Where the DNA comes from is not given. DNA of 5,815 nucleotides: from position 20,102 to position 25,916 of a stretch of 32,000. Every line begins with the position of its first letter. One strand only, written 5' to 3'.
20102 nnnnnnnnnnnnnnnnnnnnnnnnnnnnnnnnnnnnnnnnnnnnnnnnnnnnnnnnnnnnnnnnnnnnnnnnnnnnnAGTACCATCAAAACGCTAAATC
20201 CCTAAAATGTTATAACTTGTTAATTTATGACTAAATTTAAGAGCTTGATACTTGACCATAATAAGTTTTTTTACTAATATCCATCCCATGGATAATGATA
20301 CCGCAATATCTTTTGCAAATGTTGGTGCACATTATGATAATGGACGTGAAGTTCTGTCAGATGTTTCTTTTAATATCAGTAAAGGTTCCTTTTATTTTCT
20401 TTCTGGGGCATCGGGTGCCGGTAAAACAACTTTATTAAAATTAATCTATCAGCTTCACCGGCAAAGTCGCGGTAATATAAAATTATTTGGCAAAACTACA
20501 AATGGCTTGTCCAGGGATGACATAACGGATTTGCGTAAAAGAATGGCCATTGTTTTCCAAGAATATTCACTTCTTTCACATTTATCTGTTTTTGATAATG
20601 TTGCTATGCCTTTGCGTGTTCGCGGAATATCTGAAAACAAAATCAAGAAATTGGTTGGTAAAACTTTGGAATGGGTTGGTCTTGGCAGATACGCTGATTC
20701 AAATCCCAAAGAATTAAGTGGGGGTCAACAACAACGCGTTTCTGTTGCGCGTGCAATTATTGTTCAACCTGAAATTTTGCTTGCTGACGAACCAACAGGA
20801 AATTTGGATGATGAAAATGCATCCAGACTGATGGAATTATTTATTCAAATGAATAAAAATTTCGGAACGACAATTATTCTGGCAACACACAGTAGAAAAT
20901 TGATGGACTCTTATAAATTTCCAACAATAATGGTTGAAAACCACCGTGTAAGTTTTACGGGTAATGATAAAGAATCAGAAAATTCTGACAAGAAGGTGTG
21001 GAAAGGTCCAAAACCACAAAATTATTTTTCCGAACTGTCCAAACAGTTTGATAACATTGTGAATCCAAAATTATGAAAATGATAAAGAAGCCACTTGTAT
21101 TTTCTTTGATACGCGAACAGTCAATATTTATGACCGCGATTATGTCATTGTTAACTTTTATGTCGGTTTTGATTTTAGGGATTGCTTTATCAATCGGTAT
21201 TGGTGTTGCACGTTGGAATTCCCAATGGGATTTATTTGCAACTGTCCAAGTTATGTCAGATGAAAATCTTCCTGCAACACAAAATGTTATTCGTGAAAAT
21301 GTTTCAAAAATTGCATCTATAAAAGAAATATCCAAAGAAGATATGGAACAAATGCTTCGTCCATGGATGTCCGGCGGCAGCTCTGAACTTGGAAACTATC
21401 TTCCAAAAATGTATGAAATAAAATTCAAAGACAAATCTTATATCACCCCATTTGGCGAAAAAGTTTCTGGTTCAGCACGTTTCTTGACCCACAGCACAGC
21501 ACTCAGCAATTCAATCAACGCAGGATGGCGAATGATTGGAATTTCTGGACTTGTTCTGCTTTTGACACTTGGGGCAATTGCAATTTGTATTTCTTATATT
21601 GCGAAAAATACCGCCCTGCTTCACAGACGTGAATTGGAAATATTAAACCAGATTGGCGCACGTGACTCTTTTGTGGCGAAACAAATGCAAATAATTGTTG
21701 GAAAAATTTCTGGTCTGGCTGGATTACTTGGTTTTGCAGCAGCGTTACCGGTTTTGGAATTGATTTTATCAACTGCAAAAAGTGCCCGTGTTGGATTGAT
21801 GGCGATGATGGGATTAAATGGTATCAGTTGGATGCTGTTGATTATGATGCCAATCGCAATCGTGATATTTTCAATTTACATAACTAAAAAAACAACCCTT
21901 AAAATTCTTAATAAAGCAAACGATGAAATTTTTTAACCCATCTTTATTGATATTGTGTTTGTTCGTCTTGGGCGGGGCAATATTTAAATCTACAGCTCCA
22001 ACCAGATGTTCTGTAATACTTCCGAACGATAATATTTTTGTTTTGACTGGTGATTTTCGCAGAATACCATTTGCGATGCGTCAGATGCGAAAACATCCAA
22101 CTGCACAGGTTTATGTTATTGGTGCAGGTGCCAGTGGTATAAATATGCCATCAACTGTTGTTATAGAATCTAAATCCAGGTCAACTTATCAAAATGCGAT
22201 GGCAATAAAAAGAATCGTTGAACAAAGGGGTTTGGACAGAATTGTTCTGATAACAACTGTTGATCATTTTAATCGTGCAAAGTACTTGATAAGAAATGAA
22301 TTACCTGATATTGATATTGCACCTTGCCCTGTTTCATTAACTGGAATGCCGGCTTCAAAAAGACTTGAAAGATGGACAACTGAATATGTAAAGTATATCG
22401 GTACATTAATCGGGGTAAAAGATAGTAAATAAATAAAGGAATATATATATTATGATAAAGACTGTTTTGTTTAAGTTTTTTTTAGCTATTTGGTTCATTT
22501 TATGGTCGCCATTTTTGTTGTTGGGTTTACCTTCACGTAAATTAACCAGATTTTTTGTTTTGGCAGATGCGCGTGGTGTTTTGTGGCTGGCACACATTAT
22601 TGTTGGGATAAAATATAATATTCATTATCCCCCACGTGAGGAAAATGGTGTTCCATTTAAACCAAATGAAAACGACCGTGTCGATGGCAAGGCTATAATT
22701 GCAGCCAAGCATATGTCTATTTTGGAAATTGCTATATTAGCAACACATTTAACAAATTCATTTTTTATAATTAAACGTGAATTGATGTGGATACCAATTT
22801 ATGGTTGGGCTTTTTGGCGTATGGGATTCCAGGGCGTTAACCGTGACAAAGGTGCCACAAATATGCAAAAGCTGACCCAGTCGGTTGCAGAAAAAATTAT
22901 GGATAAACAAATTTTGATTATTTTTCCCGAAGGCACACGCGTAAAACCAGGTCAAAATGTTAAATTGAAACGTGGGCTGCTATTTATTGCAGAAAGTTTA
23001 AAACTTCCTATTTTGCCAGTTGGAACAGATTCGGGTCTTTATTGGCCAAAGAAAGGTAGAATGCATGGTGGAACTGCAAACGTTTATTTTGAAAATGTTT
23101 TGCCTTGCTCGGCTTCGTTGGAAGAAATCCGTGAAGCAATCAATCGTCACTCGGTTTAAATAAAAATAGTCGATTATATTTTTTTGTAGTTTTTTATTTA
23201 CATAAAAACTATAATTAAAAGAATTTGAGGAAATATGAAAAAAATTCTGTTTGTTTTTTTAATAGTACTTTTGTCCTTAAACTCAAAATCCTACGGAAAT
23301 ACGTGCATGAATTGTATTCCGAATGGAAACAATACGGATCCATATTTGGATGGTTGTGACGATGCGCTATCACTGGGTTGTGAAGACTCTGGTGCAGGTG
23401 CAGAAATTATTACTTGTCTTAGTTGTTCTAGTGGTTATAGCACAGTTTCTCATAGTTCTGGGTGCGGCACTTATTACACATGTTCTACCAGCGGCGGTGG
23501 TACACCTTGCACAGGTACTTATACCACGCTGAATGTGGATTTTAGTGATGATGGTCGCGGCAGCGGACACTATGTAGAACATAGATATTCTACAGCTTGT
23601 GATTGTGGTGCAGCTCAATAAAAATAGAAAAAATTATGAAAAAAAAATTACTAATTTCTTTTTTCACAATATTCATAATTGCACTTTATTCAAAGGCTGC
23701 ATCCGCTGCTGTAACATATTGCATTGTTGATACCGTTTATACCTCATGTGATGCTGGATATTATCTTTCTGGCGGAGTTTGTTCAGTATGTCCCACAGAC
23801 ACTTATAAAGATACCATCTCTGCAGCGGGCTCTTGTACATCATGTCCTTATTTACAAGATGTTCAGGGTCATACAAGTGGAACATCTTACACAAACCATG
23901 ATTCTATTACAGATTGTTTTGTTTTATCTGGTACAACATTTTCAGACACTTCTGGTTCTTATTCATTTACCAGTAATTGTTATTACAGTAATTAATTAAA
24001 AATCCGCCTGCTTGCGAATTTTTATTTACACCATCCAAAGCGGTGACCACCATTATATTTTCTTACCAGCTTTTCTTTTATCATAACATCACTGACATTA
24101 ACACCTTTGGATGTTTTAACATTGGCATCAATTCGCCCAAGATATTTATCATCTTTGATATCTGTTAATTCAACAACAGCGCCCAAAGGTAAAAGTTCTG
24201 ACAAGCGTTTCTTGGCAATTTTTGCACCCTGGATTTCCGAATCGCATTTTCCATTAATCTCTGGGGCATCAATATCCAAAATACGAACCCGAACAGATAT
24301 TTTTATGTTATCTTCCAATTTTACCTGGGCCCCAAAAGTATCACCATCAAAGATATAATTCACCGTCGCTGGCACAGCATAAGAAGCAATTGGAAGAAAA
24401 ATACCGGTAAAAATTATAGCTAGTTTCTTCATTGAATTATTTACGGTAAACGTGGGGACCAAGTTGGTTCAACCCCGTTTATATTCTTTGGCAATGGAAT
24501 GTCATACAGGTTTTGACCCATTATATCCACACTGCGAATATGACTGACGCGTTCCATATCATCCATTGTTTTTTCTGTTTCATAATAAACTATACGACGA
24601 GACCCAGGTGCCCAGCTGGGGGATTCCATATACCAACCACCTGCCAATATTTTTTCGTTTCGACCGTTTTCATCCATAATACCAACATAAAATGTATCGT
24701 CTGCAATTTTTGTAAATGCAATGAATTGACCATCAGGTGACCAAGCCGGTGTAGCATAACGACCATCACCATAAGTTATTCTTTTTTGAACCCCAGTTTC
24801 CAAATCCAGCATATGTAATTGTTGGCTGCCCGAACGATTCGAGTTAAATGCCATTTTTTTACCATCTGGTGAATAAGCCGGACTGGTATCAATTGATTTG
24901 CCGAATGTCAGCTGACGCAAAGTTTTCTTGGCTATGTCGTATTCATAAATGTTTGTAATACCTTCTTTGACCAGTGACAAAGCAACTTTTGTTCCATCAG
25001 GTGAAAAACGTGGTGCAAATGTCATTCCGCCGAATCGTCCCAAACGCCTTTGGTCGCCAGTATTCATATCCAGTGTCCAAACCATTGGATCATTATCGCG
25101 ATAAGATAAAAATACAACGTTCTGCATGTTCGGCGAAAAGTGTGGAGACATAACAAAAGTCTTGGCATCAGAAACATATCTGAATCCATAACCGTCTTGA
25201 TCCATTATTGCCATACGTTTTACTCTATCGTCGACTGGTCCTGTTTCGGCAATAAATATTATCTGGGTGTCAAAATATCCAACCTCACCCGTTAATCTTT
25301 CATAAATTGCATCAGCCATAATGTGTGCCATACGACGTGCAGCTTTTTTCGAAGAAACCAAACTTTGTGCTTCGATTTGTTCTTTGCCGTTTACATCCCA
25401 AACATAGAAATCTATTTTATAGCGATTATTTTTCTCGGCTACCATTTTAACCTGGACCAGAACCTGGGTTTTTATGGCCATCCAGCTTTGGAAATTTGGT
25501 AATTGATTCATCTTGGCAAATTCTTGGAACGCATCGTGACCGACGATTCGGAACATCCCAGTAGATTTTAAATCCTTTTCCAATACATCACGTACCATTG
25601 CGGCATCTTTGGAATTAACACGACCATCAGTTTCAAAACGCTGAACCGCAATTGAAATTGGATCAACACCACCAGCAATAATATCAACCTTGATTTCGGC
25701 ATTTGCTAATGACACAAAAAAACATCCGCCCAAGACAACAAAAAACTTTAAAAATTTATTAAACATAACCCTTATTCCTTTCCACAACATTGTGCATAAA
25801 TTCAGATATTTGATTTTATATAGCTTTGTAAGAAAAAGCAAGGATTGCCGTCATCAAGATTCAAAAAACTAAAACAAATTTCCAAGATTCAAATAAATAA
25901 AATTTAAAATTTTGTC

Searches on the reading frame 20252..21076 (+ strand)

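Call 35: search_protein_families(library=pfam, proteins=[window:20252-21076:+], max_evalue=0.0001)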
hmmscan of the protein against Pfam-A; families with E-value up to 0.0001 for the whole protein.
window:20252-21076:+ (274 aa): 2 families
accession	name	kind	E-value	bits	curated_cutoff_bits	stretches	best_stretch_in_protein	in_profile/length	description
PF00005.33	ABC_tran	-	1.5e-34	120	25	1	35-182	1-136/137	ABC transporter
PF13304.12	AAA_21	-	9.3e-09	36.2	27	0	93-219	197-304/304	AAA domain, putative AbiEii toxin, Type IV TA system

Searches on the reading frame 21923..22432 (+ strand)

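Call 35: search_protein_families(library=pfam, proteins=[window:21923-22432:+], max_evalue=0.0001)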
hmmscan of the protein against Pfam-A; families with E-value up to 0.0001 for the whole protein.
window:21923-22432:+ (169 aa): 1 family
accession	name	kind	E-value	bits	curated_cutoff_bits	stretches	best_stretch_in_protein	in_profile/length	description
PF02698.23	DUF218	-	1.4e-10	41.7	27.6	1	27-156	17-132/133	DUF218 domain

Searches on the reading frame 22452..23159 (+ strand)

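Call 35: search_protein_families(library=pfam, proteins=[window:22452-23159:+], max_evalue=0.0001)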
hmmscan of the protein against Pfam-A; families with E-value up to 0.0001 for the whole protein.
window:22452-23159:+ (235 aa): 1 family
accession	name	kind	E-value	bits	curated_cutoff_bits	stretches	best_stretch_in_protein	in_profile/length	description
PF01553.26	Acyltransferase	-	7.5e-21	74.8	23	1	72-191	7-130/132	Acyltransferase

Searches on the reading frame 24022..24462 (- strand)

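Call 5: search_protein_families(library=pfam, proteins=[window:24022-24462:-], max_evalue=1)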
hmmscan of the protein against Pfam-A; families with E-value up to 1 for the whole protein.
window:24022-24462:- (146 aa): 1 family
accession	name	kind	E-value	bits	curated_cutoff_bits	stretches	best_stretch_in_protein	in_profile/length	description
PF00565.23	SNase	-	0.00039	21.3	21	1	58-134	1-75/107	Staphylococcal nuclease homologue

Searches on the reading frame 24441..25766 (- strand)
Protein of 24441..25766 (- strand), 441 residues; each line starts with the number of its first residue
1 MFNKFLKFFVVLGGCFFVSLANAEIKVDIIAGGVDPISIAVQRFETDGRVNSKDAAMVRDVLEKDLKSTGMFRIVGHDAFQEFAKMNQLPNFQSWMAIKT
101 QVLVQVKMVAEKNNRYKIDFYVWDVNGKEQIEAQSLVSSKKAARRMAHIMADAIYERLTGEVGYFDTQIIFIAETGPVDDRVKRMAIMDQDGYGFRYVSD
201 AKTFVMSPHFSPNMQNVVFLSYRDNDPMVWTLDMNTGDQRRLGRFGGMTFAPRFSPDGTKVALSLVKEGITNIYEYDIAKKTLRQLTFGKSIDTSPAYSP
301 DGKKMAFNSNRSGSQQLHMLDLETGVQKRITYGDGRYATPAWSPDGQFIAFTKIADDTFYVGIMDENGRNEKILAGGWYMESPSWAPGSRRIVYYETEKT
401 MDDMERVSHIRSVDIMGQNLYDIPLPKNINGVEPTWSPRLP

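Call 5: search_protein_families(library=pfam, proteins=[window:24441-25766:-], max_evalue=1)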
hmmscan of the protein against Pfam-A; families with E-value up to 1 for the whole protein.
window:24441-25766:- (441 aa): 10 families
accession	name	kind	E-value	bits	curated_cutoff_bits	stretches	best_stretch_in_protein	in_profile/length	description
PF07676.18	PD40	-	3.7e-25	87.7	20.9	3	283-315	1-34/38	WD40-like Beta Propeller Repeat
PF04052.18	TolB_N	-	1.1e-19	71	22.4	1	26-130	2-105/106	TolB amino-terminal domain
PF00930.27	DPPIV_N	-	6.6e-07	28.8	22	1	299-353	1-61/354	Dipeptidyl peptidase IV (DPP IV) N-terminal region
PF25460.1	Beta-prop_Aladin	-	1.1e-05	25.2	171.1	2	205-309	113-213/340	Aladin seven-bladed propeller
PF25174.1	Beta-prop_THOC3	-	3.1e-05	23.5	305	1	253-354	53-149/272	THOC3 beta-propeller domain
PF14583.12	Pectate_lyase22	-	0.0081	15.4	30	0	297-347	42-93/386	Oligogalacturonate lyase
PF10647.15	Gmad1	-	0.031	14.5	20.5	0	333-386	21-73/251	Lipoprotein LpqB beta-propeller domain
PF25640.1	Crypto_dsRNA_S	-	0.057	13.1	23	1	73-147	182-257/268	Cryptosporidium parvum virus small dsRNA capsid protein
PF02897.21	Peptidase_S9_N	-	0.064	12.4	24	1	297-355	130-190/414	Prolyl oligopeptidase, N-terminal beta-propeller domain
PF08477.19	Roc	-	0.11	13.2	27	1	97-134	33-72/119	Ras of Complex, Roc, domain of DAPkinase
